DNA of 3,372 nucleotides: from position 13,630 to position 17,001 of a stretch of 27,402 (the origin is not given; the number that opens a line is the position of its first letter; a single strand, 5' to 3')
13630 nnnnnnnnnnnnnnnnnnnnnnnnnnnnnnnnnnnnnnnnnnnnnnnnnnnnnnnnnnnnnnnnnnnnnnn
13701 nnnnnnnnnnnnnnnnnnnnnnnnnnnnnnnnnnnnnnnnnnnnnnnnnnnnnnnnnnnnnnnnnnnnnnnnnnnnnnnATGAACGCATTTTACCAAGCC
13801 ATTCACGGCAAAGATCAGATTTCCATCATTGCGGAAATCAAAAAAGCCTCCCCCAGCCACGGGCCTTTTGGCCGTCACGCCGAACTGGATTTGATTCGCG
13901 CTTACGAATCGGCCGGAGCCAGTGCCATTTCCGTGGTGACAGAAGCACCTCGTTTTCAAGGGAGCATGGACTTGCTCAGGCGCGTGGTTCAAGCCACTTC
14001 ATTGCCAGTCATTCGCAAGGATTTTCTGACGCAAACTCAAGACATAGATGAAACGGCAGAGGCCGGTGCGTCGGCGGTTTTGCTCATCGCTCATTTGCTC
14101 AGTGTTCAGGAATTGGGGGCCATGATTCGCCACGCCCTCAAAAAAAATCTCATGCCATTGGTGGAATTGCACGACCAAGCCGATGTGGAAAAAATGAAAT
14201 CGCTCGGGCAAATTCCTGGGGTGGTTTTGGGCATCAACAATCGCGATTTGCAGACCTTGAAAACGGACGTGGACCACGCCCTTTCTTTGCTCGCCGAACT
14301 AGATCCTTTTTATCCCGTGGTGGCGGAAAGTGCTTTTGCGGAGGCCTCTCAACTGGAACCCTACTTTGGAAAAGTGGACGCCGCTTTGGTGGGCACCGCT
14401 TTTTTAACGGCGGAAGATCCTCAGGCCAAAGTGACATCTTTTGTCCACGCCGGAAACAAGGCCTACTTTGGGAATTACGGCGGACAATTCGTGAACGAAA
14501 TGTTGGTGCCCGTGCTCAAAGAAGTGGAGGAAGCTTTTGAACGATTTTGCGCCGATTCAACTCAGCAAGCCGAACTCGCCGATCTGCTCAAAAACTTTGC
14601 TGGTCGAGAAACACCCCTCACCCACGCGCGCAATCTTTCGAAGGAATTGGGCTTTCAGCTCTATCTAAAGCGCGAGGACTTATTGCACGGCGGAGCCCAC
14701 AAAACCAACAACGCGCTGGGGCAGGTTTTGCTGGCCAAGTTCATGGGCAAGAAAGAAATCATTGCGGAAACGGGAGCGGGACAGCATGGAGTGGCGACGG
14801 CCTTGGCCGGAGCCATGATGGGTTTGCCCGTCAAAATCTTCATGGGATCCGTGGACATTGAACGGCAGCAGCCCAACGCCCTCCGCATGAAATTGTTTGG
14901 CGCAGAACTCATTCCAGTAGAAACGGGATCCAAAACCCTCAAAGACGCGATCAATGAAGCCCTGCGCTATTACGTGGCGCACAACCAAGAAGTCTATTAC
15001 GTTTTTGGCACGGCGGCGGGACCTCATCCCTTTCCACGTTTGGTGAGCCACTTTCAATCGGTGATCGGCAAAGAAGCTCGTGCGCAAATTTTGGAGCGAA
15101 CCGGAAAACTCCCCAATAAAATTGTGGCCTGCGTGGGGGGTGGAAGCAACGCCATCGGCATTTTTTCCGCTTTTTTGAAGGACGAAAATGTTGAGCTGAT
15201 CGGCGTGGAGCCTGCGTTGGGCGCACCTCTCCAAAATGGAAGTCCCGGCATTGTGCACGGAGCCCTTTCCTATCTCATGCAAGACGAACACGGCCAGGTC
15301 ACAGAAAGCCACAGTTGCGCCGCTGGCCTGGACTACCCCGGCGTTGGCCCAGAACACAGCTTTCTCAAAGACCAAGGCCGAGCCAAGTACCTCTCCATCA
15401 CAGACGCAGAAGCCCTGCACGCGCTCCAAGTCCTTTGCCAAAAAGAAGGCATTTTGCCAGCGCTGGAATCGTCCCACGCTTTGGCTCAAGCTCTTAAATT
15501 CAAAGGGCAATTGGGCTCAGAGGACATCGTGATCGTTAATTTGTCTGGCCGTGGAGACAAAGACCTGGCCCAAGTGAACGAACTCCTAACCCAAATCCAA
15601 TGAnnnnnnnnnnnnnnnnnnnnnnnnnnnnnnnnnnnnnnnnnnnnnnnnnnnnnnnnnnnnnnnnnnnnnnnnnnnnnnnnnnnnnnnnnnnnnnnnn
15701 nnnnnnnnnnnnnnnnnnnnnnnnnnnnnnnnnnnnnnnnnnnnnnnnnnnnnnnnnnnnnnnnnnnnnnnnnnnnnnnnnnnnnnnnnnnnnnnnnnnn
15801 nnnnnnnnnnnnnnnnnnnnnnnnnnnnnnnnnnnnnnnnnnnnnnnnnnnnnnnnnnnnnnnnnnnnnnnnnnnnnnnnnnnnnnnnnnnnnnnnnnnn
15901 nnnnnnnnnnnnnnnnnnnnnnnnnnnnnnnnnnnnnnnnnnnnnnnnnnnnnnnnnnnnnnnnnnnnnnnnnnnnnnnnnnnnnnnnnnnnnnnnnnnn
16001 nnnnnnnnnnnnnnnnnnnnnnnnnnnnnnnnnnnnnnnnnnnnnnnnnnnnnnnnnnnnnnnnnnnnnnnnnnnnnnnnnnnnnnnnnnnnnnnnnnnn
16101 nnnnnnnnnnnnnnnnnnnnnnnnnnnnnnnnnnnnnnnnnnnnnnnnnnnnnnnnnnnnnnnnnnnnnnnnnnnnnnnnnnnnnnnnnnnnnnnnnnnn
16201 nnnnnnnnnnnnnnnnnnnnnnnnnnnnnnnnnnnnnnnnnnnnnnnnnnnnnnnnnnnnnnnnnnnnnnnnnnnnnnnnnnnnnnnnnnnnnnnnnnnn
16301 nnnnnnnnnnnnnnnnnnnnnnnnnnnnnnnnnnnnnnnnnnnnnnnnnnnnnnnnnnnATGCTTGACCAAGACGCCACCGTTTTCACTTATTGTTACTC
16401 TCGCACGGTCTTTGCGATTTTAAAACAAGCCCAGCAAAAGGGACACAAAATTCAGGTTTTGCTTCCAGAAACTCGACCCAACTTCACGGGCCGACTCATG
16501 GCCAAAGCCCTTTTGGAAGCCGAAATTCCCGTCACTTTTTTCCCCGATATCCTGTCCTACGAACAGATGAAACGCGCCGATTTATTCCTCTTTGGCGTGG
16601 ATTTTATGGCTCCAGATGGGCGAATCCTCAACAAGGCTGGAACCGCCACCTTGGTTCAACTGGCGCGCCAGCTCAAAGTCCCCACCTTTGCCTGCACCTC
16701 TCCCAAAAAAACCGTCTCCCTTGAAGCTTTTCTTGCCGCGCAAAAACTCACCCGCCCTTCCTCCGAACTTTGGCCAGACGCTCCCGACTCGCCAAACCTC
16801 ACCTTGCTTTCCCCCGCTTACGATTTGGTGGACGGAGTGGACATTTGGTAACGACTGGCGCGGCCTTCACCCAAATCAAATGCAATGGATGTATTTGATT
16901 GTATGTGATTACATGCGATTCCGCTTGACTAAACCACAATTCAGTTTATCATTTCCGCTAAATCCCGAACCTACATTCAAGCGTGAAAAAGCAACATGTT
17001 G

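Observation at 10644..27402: Near-complete, regulated Trp/Phe/Tyr biosynthesis supercluster in an apparent CPR genome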

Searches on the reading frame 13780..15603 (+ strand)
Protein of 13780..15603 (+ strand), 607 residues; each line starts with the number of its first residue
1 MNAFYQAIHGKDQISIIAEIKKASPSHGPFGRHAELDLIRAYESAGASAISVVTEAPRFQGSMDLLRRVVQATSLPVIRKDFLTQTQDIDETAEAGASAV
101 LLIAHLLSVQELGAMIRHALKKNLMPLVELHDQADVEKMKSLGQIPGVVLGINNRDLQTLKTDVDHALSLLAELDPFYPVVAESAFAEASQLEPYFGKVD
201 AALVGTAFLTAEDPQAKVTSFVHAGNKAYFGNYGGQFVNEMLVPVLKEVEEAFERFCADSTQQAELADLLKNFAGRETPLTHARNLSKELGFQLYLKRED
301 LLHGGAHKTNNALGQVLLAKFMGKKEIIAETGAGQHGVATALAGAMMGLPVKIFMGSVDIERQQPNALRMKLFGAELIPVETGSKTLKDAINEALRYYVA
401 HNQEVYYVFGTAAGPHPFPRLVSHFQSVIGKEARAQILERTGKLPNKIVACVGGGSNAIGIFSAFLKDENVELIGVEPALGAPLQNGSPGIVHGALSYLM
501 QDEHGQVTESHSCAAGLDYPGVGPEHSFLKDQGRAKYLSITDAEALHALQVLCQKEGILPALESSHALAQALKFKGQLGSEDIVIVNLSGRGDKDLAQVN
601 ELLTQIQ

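Call 4: search_protein_families(library=pfam, proteins=[window:13780-15603:+])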
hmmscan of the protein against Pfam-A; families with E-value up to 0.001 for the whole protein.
window:13780-15603:+ (607 aa): 2 families
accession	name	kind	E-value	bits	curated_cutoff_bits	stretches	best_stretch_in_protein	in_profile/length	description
PF00218.27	IGPS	-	1.3e-51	175.7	27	1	3-220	36-253/254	Indole-3-glycerol phosphate synthase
PF00291.31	PALP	-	9.1e-46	157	35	1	275-589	5-294/295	Pyridoxal-phosphate dependent enzyme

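Call 32: find_related_loci(query=window:13780-15603:+, collection=genome_contigs, flank=8000)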
Query window:13780-15603:+ (607 aa) in genome_contigs; peptide patterns used: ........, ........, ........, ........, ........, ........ (x = any residue, [..] = any of these).
301 stretches matched a pattern; 243 encode a relative of the query (tblastn E <= 1e-3); the best 80 are kept; 80 distinct loci.
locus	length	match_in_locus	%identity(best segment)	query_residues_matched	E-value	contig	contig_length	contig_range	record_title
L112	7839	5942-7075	69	226-603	6e-177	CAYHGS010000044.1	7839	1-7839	MAG TPA_asm: uncultured Candidatus Peribacteria bacterium isolate ERP119702_co1_249 genome assembly, contig: NODE_13084_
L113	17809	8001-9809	47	14-596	3e-172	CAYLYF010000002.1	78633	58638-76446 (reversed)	MAG TPA_asm: uncultured Thermodesulfobacteriota bacterium isolate binchicken_co47_113 genome assembly, contig: NODE_175_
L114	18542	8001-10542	60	14-596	4e-141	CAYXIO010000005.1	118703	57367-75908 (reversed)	MAG TPA_asm: uncultured Planctomycetales bacterium isolate binchicken_co16_149 genome assembly, contig: NODE_245_length_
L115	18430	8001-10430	57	15-599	7e-140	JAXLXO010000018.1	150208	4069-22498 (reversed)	MAG: Candidatus Binatia bacterium isolate STL-DESB3 C3.115.fa-18, whole genome shotgun sequence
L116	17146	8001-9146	56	230-604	1e-139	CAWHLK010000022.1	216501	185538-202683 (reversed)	MAG: uncultured archaeon isolate MFD04780.bin.2.59 genome assembly, contig: contig_18154, whole genome shotgun sequence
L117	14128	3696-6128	58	15-599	9e-140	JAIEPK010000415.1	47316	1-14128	MAG: Candidatus Binatia bacterium isolate co.spades.DASTOOL.2.5kb_007 c_000000442682, whole genome shotgun sequence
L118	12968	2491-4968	57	12-602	1e-139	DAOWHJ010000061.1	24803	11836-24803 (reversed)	MAG TPA_asm: Pseudomonadota bacterium isolate CSMAG_2014 CSMAG_2014_k141_5721885_length_24803_cov_10.0000, whole genome 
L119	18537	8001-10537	57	4-596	1e-139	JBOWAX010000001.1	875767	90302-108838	MAG: Dehalogenimonas sp. isolate TCA1 NODE_3_length_875767_cov_129.190603, whole genome shotgun sequence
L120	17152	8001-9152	56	226-603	3e-139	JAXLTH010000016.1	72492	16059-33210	MAG: Fimbriimonadales bacterium isolate STL-ARM2 C4.121.fa-16, whole genome shotgun sequence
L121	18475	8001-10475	57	2-601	2e-139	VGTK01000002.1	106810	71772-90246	MAG: Deltaproteobacteria bacterium isolate K_Offshore_80m_m2_211 K_Offshore_80m_m2_211_Ga0194132_10000280, whole genome 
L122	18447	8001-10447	58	15-601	1e-138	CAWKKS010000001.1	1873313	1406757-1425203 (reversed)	MAG: Candidatus Dormibacteraeota bacterium isolate MFD04580.bin.2.87 genome assembly, contig: contig_12725, whole genome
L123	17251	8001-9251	54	187-596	7e-139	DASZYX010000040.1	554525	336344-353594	MAG TPA_asm: Fimbriimonadaceae bacterium isolate SMAG_U6221 k141_755357, whole genome shotgun sequence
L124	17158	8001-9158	56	226-604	8e-139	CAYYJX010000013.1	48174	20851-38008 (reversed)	MAG TPA_asm: uncultured Fimbriimonas sp. isolate SRP278252_co3_79 genome assembly, contig: NODE_930_length_48174_cov_5.7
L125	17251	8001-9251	54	193-603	8e-138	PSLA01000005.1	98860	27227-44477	MAG: Armatimonadota bacterium isolate ERB_6_2 NODE_105_length_98860_cov_4.696432, whole genome shotgun sequence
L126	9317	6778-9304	57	4-603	2e-137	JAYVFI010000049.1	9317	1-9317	MAG: Ilumatobacteraceae bacterium isolate GL44_Down_metabinner_1 GL44_Down_metabinner_1_48, whole genome shotgun sequenc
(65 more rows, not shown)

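Call 35: search_protein_families(library=pfam, proteins=[L112:4911-5912:+, L112:4216-4899:+, L112:1481-4219:+, L112:276-794:+], max_evalue=0.01)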
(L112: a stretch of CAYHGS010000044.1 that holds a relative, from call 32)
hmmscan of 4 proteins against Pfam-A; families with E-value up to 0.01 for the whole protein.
L112:4911-5912:+ (333 aa): 4 families
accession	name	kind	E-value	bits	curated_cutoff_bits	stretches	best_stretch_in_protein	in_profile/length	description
PF00793.26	DAHP_synth_1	-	2e-82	276.6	25.5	1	87-328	9-266/270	DAHP synthetase I family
PF18152.6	DAHP_snth_FXD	-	1.8e-15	56.9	27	1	1-67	1-67/67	DAHP synthase ferredoxin-like domain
PF03102.20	NeuB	-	2.3e-10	40.8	22.1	1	141-332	52-235/241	NeuB family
PF19625.5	DUF6130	-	0.0022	18.2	23.7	1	253-307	79-133/153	Family of unknown function (DUF6130)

L112:4216-4899:+ (227 aa): 1 family
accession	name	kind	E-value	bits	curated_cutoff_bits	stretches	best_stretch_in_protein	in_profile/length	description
PF00218.27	IGPS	-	4.4e-55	187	27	1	4-218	34-248/254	Indole-3-glycerol phosphate synthase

L112:1481-4219:+ (912 aa): 6 families
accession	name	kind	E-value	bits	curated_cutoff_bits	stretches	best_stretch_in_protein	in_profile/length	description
PF00591.27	Glycos_transf_3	-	1.1e-65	222.2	27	1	649-896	3-252/253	Glycosyl transferase family, a/b domain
PF00425.24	Chorismate_bind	-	3.7e-57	194.3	27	1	190-367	4-183/257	chorismate binding enzyme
PF00117.34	GATase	-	5.8e-51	173.3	22.8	1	401-583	6-187/190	Glutamine amidotransferase class-I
PF04715.19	Anth_synt_I_N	-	7.3e-20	72.1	23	1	21-146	3-140/140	Anthranilate synthase component I, N terminal region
PF07722.19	Peptidase_C26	-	5.9e-08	33.2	20.5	1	450-568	87-219/219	Peptidase C26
PF02885.22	Glycos_trans_3N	-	1.6e-07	31.4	26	1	578-639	3-63/63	Glycosyl transferase family, helical bundle domain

L112:276-794:+ (172 aa): 4 families
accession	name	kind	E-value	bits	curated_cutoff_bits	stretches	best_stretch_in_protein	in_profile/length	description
PF00583.31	Acetyltransf_1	-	2.5e-10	41.1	20.7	1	52-148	29-114/116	Acetyltransferase (GNAT) family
PF13508.13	Acetyltransf_7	-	3.6e-07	30.9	27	1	55-147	2-80/84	Acetyltransferase (GNAT) domain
PF13673.13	Acetyltransf_10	-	5e-06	27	23.6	1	51-147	25-105/128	Acetyltransferase (GNAT) domain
PF13302.13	Acetyltransf_3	-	0.0016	19.6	25.4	1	5-122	2-111/138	Acetyltransferase (GNAT) domain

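Call 58: search_protein_families(library=ncbifam, proteins=[window:13780-15603:+])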
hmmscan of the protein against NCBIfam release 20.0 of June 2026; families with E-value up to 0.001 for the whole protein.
window:13780-15603:+ (607 aa): 50 families (the best 25 are shown)
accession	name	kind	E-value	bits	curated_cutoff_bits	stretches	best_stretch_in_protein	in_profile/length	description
NF010376.0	PRK13803.1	equivalog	5.7e-174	580.3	819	1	217-604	200-596/600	bifunctional phosphoribosylanthranilate isomerase/tryptophan synthase subunit beta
TIGR00263.1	trpB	equivalog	4.2e-170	565.9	392.45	1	228-601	1-383/385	tryptophan synthase subunit beta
NF010375.0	PRK13802.1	equivalog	3.8e-151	504.5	1386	1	9-599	45-669/695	bifunctional indole-3-glycerol phosphate synthase/tryptophan synthase subunit beta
NF001376.0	PRK00278.2-3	equivalog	3.6e-57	193.7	284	1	4-224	35-254/255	indole-3-glycerol phosphate synthase TrpC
NF001377.0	PRK00278.2-4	equivalog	2.3e-51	174.4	260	1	4-222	40-256/259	indole-3-glycerol phosphate synthase TrpC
NF009057.0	PRK12391.1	equivalog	6.1e-50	170.1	366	1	274-603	76-426/441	TrpB-like pyridoxal phosphate-dependent enzyme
TIGR01415.1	trpB_rel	hypoth_equivalog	1.4e-48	165.7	518.85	1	266-603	58-416/419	TrpB-like pyridoxal phosphate-dependent enzyme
NF001371.0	PRK00278.1-3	equivalog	1.2e-46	159.1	307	1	3-220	34-250/255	indole-3-glycerol phosphate synthase TrpC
NF001373.0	PRK00278.1-6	equivalog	8.7e-45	152.9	317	1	4-221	41-260/263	indole-3-glycerol phosphate synthase TrpC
NF001369.0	PRK00278.1-1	equivalog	5.7e-43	147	329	1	9-228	46-264/271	indole-3-glycerol phosphate synthase TrpC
NF006945.0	PRK09427.1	equivalog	2.5e-41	141.7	380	1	3-227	43-263/461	bifunctional indole-3-glycerol-phosphate synthase TrpC/phosphoribosylanthranilate isomerase TrpF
NF001372.0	PRK00278.1-4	subfamily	2.9e-40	138.2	370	1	4-223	68-293/295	indole-3-glycerol phosphate synthase TrpC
NF001375.0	PRK00278.2-2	equivalog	4.5e-40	137.7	360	1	4-220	29-246/255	indole-3-glycerol phosphate synthase TrpC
NF001378.0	PRK00278.2-5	equivalog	4.5e-39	134.2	360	1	11-222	49-259/263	indole-3-glycerol phosphate synthase TrpC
NF001370.0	PRK00278.1-2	equivalog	7.9e-39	133.5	348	1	6-218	43-257/266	indole-3-glycerol phosphate synthase TrpC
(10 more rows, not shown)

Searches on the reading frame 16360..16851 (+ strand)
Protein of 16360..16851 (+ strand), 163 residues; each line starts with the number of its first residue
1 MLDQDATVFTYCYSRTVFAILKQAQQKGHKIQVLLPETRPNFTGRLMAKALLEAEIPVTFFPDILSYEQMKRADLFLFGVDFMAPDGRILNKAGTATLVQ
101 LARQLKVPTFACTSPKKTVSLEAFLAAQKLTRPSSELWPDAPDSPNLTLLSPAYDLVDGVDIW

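Call 4: search_protein_families(library=pfam, proteins=[window:16360-16851:+])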
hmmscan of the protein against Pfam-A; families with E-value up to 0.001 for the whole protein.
window:16360-16851:+ (163 aa): 1 family
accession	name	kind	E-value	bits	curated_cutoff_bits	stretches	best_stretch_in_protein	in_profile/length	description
PF01008.23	IF-2B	-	2.4e-29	102.9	22.4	1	3-157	105-263/280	Initiation factor 2 subunit family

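Call 58: search_protein_families(library=ncbifam, proteins=[window:16360-16851:+])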
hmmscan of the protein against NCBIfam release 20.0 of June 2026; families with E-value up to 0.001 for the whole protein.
window:16360-16851:+ (163 aa): 8 families
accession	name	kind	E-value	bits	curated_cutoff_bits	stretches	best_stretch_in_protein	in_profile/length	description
TIGR00511.1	ribulose_e2b2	equivalog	8.9e-20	71.1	314.1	1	6-111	117-222/301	ribose 1,5-bisphosphate isomerase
NF006210.0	PRK08335.1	equivalog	8.2e-17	61.4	339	1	2-113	107-218/275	translation initiation factor IF-2B subunit alpha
TIGR00524.1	eIF-2B_rel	subfamily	2.7e-16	59.6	185.85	1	3-122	117-246/303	S-methyl-5-thioribose-1-phosphate isomerase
NF004326.0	PRK05720.1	subfamily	7.8e-14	51.2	271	1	16-120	177-283/358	s-methyl-5-thioribose-1-phosphate isomerase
NF004700.0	PRK06036.1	equivalog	2.3e-10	40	528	1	15-122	166-274/339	S-methyl-5-thioribose-1-phosphate isomerase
TIGR00512.1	salvage_mtnA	equivalog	1.1e-09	37.7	279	1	16-121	170-277/335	S-methyl-5-thioribose-1-phosphate isomerase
NF004436.0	PRK05772.1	equivalog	1.1e-08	34.8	521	1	16-121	187-294/363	S-methyl-5-thioribose-1-phosphate isomerase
NF004994.0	PRK06372.1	equivalog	2.8e-08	33.5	249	1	29-116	110-195/253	translation initiation factor IF-2B subunit delta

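Call 79: search_solved_structures(query=window:16360-16851:+, show_alignments=2, max_evalue=0.001)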
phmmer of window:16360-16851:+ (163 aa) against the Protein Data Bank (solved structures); distinct sequences matched with E-value up to 0.001: 39.
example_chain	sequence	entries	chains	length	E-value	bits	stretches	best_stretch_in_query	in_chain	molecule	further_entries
3a11_A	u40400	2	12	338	7.4e-17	65.1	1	6-117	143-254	Translation initiation factor eIF-2B, delta subunit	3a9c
5yfj_A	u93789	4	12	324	2.1e-16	63.6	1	6-113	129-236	Ribose 1,5-bisphosphate isomerase | Ribose-1,5-bisphosphate isomerase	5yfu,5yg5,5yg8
5yft_A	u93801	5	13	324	1.1e-15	61.3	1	6-113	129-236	Ribose 1,5-bisphosphate isomerase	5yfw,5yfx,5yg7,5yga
3vm6_A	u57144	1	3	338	1.9e-15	60.5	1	6-117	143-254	Translation initiation factor eIF-2B, delta subunit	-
5yfs_A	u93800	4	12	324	5.4e-15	59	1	7-113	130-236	Ribose 1,5-bisphosphate isomerase | Ribose-1,5-bisphosphate isomerase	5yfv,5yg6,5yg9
6caj_H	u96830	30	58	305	4e-14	56.2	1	4-118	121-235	Translation initiation factor eIF-2B subunit alpha | Translation initiation factor eIF2B subunit alpha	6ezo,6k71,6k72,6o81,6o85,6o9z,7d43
9y3t_G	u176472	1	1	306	4e-14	56.2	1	4-118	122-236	Translation initiation factor eIF2B subunit alpha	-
7f66_A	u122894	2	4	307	4e-14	56.2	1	4-118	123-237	Translation initiation factor eIF-2B subunit alpha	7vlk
7kma_A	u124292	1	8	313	4.2e-14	56.1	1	4-118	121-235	Translation initiation factor eIF-2B subunit alpha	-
3ecs_A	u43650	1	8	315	4.3e-14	56.1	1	4-118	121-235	Translation initiation factor eIF-2B subunit alpha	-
7l70_G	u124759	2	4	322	4.5e-14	56.1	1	4-118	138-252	Translation initiation factor eIF-2B subunit alpha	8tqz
9qc6_A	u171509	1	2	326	4.6e-14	56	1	4-118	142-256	Translation initiation factor eIF2B subunit alpha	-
7kmf_H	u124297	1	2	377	6.4e-14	55.6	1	4-118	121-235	Translation initiation factor eIF-2B subunit alpha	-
5b04_G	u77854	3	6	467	9.8e-12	48.5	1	7-117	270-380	Probable translation initiation factor eIF-2B subunit delta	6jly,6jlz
5b04_A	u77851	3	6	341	4.7e-11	46.2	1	5-121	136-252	Translation initiation factor eIF-2B subunit alpha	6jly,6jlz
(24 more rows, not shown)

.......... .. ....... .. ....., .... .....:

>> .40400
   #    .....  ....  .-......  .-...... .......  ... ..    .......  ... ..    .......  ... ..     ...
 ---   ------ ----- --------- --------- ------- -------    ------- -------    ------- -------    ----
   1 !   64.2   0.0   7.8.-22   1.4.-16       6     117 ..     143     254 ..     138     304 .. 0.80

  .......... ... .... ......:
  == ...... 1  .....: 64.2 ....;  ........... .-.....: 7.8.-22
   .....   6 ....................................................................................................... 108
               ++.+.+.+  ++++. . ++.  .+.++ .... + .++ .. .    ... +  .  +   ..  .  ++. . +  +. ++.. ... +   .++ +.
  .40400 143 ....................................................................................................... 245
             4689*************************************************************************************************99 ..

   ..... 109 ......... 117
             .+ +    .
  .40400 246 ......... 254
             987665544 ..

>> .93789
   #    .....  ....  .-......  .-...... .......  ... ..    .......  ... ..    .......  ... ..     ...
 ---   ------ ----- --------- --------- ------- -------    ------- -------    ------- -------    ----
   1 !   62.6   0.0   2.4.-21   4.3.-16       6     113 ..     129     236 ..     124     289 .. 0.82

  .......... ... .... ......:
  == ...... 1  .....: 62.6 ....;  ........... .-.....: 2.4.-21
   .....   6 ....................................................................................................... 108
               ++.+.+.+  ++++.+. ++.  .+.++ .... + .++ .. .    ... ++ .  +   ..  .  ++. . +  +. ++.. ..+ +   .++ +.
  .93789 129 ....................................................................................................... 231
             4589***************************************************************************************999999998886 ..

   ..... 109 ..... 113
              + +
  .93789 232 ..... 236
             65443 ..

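Call 80: find_homologous_proteins(query=window:16360-16851:+, max_evalue=0.00001)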
Query window:16360-16851:+ (163 aa): 2 proteins with E <= 0.00001 among 89 candidates.
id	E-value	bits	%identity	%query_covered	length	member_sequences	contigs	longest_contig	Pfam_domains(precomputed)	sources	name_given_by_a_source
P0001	1.7e-102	358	100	100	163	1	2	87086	PF01008.24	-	-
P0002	1.6e-89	316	88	100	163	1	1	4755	PF01008.24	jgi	jgi:translation initiation factor 2B subunit (eIF-2B alpha/beta/delta family)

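Call 81: find_encoding_contigs(protein=P0001, flank=10000, max_places=4)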
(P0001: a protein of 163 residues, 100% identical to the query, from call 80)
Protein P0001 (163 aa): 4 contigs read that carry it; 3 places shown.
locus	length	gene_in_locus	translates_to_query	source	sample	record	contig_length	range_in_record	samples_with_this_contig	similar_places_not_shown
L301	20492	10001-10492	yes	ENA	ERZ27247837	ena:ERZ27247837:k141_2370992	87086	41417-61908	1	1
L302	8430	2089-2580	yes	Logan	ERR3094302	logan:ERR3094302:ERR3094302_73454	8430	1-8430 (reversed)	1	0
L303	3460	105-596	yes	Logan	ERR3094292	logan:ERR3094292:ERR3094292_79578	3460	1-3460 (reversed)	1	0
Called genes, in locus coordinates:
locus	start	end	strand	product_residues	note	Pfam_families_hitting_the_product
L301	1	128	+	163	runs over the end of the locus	-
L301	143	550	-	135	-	PF18895:T4SS_pilin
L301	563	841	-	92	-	PF13083:KH_KhpA-B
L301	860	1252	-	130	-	PF00886:Ribosomal_S16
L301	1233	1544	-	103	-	PF05258:DciA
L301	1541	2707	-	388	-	PF13524:Glyco_trans_1_2 (faint), PF13439:Glyco_transf_4, PF13579:Glyco_trans_4_4, PF20706:GT4-conflict, PF00534:Glycos_transf_1, PF13692:Glyco_trans_1_4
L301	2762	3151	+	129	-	-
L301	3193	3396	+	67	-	-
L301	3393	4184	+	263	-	-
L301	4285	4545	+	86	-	PF01371:Trp_repressor, PF13384:HTH_23 (weak)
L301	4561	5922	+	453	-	PF04715:, PF00425:Chorismate_bind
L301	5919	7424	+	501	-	PF00117:GATase, PF07722:Peptidase_C26, PF00591:Glycos_transf_3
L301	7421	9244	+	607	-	PF00218:IGPS, PF00291:PALP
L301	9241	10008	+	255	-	PF00290:Trp_syntA, PF00977:His_biosynth (weak)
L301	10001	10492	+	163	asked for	PF01008:IF-2B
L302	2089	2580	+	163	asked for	PF01008:IF-2B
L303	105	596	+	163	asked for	PF01008:IF-2B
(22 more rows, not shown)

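Call 82: find_encoding_contigs(protein=P0002, flank=10000, max_places=4)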
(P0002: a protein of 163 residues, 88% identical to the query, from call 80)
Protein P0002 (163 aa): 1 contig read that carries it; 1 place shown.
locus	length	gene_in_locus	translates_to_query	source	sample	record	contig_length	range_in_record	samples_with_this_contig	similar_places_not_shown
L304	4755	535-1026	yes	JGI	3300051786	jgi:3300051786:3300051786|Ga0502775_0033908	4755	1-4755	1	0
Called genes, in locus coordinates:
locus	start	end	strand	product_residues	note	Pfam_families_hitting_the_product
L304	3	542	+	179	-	?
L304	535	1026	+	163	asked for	PF01008:IF-2B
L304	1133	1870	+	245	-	-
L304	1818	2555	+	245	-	-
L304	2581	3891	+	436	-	-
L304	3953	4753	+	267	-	?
